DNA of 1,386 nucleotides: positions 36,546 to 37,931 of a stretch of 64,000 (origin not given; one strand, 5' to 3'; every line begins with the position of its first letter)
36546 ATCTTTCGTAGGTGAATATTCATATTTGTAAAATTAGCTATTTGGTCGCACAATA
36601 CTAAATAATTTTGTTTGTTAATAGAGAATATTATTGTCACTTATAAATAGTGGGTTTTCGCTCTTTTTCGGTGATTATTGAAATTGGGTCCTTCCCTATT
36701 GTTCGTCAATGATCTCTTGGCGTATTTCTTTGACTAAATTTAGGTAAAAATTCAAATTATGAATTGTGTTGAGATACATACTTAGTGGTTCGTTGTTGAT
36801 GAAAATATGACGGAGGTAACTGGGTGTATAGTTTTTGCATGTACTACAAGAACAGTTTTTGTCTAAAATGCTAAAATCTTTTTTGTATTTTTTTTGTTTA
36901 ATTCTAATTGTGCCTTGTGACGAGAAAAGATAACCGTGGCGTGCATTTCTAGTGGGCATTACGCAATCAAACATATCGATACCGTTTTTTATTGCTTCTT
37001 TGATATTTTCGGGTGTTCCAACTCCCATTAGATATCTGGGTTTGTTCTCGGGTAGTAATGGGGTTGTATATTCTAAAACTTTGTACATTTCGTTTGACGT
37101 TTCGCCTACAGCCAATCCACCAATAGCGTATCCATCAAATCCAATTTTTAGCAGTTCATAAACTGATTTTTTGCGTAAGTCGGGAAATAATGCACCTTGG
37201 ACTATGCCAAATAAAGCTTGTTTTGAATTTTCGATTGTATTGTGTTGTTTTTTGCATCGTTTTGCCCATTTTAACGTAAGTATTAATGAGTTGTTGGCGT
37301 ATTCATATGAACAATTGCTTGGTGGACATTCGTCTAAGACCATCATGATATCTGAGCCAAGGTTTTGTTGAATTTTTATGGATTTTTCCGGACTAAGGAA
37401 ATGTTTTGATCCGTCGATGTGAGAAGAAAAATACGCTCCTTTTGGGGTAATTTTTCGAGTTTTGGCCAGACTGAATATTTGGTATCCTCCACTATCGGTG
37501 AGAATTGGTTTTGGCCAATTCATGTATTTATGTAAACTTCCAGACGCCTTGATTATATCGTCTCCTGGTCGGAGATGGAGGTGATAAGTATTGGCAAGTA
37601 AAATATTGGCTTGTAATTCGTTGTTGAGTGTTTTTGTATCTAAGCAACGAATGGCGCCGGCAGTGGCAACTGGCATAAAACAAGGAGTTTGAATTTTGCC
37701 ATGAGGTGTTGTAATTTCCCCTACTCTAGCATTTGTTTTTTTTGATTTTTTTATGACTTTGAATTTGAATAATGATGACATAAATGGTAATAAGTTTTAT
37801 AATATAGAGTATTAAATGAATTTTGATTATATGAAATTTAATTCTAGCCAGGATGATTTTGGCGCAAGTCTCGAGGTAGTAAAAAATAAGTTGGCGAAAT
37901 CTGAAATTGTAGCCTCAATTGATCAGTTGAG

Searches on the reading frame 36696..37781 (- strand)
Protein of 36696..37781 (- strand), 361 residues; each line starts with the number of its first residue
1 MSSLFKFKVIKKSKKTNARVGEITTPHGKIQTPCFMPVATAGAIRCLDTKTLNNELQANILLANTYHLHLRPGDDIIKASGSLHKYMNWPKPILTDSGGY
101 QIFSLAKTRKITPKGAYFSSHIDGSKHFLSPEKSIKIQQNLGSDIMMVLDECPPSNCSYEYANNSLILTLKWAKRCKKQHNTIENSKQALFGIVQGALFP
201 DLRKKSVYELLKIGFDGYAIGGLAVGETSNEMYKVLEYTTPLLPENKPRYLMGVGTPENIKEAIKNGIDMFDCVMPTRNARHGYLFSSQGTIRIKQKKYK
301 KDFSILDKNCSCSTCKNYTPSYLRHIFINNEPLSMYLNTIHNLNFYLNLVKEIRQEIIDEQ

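Call 52: search_protein_families(library=pfam, proteins=[window:36696-37781:-], max_evalue=0.001)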
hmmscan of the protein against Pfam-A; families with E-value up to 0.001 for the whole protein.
window:36696-37781:- (361 aa): 1 family
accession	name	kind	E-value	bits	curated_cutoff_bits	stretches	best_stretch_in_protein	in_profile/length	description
PF01702.25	TGT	-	1.7e-154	514.6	26.3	1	17-360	2-342/357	Queuine tRNA-ribosyltransferase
